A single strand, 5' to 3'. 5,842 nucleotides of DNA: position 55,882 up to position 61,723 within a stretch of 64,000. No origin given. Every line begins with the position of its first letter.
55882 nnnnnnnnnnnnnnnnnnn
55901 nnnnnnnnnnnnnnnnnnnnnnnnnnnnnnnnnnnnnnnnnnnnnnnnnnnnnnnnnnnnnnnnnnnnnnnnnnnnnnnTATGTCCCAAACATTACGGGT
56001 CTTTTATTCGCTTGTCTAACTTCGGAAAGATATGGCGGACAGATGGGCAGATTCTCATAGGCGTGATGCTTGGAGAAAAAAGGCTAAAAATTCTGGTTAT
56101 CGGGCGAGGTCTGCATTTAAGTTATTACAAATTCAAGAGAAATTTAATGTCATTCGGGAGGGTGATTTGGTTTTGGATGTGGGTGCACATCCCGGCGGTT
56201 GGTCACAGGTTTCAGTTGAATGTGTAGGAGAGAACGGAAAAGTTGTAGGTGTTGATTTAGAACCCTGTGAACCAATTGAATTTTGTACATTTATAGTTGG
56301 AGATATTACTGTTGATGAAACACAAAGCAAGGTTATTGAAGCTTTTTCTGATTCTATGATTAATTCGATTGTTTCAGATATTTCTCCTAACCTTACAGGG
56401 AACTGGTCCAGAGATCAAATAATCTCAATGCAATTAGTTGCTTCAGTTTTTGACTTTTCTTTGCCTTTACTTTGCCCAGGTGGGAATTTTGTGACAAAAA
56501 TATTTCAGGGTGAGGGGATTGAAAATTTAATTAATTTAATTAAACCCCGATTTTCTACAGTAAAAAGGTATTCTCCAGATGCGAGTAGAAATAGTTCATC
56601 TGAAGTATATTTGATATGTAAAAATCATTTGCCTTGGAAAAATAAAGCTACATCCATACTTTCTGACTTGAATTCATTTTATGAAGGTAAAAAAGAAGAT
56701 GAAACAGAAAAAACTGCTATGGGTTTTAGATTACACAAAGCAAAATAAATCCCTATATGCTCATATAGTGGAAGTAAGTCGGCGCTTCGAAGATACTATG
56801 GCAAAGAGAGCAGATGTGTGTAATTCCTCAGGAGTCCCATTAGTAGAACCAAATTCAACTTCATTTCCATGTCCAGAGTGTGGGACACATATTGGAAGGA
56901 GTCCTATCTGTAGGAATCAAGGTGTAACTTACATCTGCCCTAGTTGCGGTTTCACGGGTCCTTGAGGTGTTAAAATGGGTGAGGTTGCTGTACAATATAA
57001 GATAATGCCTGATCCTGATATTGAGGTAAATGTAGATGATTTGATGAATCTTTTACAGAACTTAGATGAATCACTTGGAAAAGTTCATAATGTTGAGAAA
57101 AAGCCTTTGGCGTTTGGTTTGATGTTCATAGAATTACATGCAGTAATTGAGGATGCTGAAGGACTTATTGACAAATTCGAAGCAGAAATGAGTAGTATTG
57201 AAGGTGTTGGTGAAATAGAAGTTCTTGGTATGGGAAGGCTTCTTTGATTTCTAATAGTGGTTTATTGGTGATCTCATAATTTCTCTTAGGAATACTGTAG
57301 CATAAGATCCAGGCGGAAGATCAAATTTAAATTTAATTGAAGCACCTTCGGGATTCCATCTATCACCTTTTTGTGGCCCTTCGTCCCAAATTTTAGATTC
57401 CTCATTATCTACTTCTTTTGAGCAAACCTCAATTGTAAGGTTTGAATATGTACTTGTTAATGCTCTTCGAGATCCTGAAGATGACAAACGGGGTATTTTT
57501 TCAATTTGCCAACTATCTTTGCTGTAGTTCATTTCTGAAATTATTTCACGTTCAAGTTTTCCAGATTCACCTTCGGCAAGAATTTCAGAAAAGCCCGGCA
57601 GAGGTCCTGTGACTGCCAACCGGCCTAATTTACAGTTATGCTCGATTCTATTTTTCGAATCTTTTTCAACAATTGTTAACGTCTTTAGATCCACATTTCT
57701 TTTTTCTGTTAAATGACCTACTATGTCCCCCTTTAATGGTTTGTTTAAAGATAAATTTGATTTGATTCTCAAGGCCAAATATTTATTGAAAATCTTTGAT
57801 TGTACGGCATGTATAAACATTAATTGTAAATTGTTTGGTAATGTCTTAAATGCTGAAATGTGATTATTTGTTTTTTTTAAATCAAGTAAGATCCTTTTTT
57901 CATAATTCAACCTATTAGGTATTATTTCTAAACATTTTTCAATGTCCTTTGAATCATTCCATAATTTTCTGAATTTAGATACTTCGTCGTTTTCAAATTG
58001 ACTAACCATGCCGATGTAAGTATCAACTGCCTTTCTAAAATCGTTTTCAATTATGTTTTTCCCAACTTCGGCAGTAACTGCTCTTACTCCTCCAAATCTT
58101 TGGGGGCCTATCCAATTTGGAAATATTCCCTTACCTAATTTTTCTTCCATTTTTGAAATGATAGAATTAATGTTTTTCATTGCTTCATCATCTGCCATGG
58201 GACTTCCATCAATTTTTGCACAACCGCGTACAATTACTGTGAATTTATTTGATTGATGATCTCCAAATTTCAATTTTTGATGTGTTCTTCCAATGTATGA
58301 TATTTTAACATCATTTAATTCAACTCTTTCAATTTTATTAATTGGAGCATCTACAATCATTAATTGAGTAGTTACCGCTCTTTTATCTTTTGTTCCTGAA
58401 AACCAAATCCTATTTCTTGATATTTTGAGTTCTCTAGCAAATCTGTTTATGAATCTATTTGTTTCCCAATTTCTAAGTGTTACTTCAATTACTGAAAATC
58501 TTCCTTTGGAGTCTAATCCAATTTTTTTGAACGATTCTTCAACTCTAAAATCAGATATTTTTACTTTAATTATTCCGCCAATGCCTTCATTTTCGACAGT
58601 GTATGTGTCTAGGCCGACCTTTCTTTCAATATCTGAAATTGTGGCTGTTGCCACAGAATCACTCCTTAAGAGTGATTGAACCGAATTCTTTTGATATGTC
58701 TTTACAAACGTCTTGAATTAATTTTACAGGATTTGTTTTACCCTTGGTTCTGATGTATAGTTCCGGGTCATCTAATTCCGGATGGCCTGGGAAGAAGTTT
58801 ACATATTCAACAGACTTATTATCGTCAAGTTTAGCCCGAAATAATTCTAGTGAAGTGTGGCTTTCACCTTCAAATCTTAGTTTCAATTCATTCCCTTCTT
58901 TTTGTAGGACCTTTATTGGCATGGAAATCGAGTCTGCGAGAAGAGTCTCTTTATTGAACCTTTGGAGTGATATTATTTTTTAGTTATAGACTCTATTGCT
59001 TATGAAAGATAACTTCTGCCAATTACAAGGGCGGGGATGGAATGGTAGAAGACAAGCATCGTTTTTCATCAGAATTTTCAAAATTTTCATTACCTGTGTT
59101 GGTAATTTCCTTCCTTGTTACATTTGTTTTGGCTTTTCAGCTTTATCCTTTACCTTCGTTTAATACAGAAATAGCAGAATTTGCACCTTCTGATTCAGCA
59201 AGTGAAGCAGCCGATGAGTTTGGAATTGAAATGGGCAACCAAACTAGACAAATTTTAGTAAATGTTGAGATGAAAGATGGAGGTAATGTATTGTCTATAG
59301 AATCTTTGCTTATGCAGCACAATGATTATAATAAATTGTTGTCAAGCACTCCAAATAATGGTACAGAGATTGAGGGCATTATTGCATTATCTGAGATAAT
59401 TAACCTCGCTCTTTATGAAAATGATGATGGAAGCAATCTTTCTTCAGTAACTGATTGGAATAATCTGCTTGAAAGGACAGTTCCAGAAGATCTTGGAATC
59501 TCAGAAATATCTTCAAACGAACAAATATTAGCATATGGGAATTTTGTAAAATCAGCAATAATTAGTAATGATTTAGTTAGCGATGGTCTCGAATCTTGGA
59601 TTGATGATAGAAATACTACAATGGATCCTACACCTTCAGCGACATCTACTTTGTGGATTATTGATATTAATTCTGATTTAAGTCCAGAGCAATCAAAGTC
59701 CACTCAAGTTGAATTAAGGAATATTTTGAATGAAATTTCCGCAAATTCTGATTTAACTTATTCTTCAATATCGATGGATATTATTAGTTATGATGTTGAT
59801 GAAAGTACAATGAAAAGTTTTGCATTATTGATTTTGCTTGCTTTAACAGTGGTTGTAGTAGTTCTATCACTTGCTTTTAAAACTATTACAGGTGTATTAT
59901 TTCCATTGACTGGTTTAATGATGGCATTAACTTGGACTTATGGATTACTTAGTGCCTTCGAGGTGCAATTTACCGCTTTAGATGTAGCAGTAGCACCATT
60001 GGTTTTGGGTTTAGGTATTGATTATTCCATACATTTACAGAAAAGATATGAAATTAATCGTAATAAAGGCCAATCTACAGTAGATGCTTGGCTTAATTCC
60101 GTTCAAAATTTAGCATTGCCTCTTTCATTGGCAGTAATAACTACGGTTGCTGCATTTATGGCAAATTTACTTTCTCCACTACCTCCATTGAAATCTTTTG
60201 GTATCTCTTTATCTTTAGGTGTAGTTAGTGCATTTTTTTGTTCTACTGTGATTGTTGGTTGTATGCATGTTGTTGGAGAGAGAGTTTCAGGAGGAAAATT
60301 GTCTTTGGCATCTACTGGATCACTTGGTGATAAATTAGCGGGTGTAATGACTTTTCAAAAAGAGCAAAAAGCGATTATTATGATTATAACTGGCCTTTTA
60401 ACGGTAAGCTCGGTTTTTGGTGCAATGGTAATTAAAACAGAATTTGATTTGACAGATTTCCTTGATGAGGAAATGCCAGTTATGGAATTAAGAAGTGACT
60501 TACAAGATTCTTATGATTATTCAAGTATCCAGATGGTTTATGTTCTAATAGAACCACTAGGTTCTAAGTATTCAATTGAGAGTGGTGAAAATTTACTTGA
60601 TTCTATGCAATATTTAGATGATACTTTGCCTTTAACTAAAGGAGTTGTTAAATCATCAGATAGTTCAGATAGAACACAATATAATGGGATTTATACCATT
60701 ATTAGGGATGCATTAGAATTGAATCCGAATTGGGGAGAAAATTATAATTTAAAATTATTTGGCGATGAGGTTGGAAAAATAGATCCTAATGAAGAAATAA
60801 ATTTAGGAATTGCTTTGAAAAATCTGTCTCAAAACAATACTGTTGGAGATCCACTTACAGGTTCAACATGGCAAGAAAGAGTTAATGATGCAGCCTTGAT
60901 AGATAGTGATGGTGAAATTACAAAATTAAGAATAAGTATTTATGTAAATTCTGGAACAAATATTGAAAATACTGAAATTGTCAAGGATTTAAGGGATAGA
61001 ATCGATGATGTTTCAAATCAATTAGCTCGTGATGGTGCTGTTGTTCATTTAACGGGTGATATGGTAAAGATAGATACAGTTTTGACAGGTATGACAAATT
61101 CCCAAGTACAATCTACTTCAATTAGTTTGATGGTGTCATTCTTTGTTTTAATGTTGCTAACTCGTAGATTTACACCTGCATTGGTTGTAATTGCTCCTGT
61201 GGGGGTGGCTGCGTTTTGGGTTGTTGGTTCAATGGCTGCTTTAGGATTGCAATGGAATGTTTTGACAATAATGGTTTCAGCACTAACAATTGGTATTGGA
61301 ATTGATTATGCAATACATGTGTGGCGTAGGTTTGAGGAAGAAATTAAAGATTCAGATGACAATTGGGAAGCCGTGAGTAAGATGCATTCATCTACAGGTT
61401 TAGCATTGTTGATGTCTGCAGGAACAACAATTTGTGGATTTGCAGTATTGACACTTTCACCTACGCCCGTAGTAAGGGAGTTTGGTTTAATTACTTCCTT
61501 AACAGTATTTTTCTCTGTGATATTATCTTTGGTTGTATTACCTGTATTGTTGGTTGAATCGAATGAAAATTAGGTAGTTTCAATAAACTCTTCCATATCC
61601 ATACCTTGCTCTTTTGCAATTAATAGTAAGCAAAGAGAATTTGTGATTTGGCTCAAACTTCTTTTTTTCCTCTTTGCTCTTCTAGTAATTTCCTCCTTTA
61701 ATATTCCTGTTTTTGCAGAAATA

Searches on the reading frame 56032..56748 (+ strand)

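Call 4: search_protein_families(library=pfam, proteins=[window:56032-56748:+], max_evalue=0.01)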
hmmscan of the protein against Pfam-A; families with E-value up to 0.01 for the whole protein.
window:56032-56748:+ (238 aa): 1 family
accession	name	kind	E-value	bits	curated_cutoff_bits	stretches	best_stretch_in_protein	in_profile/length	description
PF01728.25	FtsJ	-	2.1e-54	184.6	24.1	1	23-198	1-180/181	FtsJ-like methyltransferase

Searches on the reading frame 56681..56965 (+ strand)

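Call 4: search_protein_families(library=pfam, proteins=[window:56681-56965:+], max_evalue=0.01)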
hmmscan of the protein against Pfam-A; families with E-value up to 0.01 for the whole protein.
window:56681-56965:+ (94 aa): 4 families
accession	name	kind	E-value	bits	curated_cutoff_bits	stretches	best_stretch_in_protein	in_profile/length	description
PF07754.17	HVO_2753_ZBP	-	2.8e-12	46.7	33.2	1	47-90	1-46/46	Small zinc finger protein HVO_2753-like, Zn-binding pocket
PF10058.14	Zn_ribbon_10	-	7.4e-05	22.9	24.2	1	63-91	24-52/54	ER junction formation factor lunapark, zinc ribbon finger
PF07282.18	Cas12f1-like_TNB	-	0.00018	22.1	26.3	1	52-92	19-49/60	Cas12f1-like, TNB domain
PF23547.1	Zn_ribbon_FGT1_1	-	0.0015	18.5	27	0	55-69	14-28/35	FORGETTER1 first zinc ribbon domain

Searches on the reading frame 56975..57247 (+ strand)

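Call 4: search_protein_families(library=pfam, proteins=[window:56975-57247:+], max_evalue=0.01)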
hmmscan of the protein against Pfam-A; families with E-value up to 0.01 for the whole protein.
window:56975-57247:+ (90 aa): 1 family
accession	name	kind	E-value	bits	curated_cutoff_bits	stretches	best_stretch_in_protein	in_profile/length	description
PF00736.24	EF1_GNE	-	6.9e-13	49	20.8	1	6-89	2-88/88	EF-1 guanine nucleotide exchange domain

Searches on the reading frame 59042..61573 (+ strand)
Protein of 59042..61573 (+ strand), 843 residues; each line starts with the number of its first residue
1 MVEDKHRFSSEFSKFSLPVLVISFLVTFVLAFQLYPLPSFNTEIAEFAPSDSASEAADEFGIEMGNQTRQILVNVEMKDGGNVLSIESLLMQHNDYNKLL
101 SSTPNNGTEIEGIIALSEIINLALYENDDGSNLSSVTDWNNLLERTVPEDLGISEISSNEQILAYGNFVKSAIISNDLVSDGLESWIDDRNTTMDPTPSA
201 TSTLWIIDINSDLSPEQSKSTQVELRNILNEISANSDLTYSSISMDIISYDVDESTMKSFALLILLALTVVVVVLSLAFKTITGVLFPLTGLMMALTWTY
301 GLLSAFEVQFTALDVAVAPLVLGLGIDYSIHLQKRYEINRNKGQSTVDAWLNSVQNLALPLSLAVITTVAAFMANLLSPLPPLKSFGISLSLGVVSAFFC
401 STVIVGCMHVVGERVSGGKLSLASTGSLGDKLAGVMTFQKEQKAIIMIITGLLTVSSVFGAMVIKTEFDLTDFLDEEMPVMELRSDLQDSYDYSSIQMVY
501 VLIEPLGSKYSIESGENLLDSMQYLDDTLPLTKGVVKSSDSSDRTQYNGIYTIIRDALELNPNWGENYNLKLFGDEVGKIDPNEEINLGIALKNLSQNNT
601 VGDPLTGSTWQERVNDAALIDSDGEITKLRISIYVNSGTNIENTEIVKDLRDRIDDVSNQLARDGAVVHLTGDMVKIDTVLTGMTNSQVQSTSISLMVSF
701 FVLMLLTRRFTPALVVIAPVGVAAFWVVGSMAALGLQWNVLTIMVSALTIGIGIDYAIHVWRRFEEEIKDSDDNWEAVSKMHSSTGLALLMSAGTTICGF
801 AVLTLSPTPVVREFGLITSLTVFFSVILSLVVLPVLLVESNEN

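Call 30: search_protein_families(library=pfam, proteins=[window:59042-61573:+], max_evalue=0.001)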
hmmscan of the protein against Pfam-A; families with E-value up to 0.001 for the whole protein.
window:59042-61573:+ (843 aa): 5 families
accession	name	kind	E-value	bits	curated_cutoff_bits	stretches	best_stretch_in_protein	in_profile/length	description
PF03176.21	MMPL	-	2e-40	139.2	20.5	2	609-838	70-300/333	MMPL family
PF12349.14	Sterol-sensing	-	7.6e-12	45.8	22.3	2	291-402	15-127/153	Sterol-sensing domain of SREBP cleavage-activation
PF02460.24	Patched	-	3.1e-11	43.7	23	1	698-835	16-152/156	Patched SSD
PF02355.23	SecD_SecF_C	-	3e-07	30.5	20.5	1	234-401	7-175/189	Protein export membrane protein SecD/SecF, C-terminal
PF00873.25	ACR_tran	-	1.6e-05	23.3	28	1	632-836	281-485/1021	AcrB/AcrD/AcrF family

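Call 73: search_protein_families(library=ncbifam, proteins=[window:59042-61573:+], max_evalue=0.01)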
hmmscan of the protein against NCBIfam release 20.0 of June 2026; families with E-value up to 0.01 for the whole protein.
window:59042-61573:+ (843 aa): 16 families
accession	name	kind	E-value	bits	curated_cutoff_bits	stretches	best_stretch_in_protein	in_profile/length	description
TIGR00921.1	2A067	subfamily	5.2e-79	266.1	351.9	2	136-504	73-449/733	hydrophobe/amphiphile efflux-3 (HAE3) family transporter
TIGR00833.1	actII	subfamily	1e-38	133.3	874.7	2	634-838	121-330/910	MMPL family RND transporter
TIGR03480.1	HpnN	hypoth_equivalog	5.6e-36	123.9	751.85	2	254-499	265-504/862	hopanoid biosynthesis associated RND transporter like protein HpnN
NF052374.1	HopndTporHpnN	equivalog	1.7e-24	86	1100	2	262-504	276-511/858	hopanoid transporter HpnN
TIGR00916.1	2A0604s01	subfamily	1.4e-15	57.5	148.6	2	217-401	49-230/231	SecD/SecF family protein translocase subunit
NF045600.2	BstA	equivalog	1.3e-14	53.2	1400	2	689-836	290-435/903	sterol transporter cytoplasmic membrane protein BstA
NF009583.0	PRK13024.1-3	subfamily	5.8e-10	37.8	721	2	265-468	286-488/755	protein translocase subunit SecDF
TIGR01129.1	secD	equivalog_domain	1.7e-08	34.1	244.4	2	686-836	244-396/397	protein translocase subunit SecD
TIGR00918.1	2A060602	subfamily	1.8e-07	29.2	1120.4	2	642-837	921-1114/1145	transmembrane receptor Patched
NF033617.1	RND_permease_2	subfamily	3.5e-07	28.6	1250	1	629-836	279-483/1009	multidrug efflux RND transporter permease subunit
NF052608.1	TrhMmycExpMmpL3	equivalog_domain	6.1e-07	28.1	1400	1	664-837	162-338/992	trehalose monomycolate exporter MmpL3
NF007133.0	PRK09579.1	equivalog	8.7e-06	23.6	1763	1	634-835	283-483/1017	multidrug efflux RND transporter permease subunit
TIGR00915.1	2A0602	subfamily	9.6e-06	23.7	940.35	1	633-836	291-492/1050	efflux RND transporter permease subunit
NF009585.0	PRK13024.1-5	equivalog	2.7e-05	22.4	1037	2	685-833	490-640/993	protein translocase subunit SecDF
NF007131.0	PRK09577.1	equivalog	2.8e-05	22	1768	1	636-836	293-491/1045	multidrug efflux RND transporter permease subunit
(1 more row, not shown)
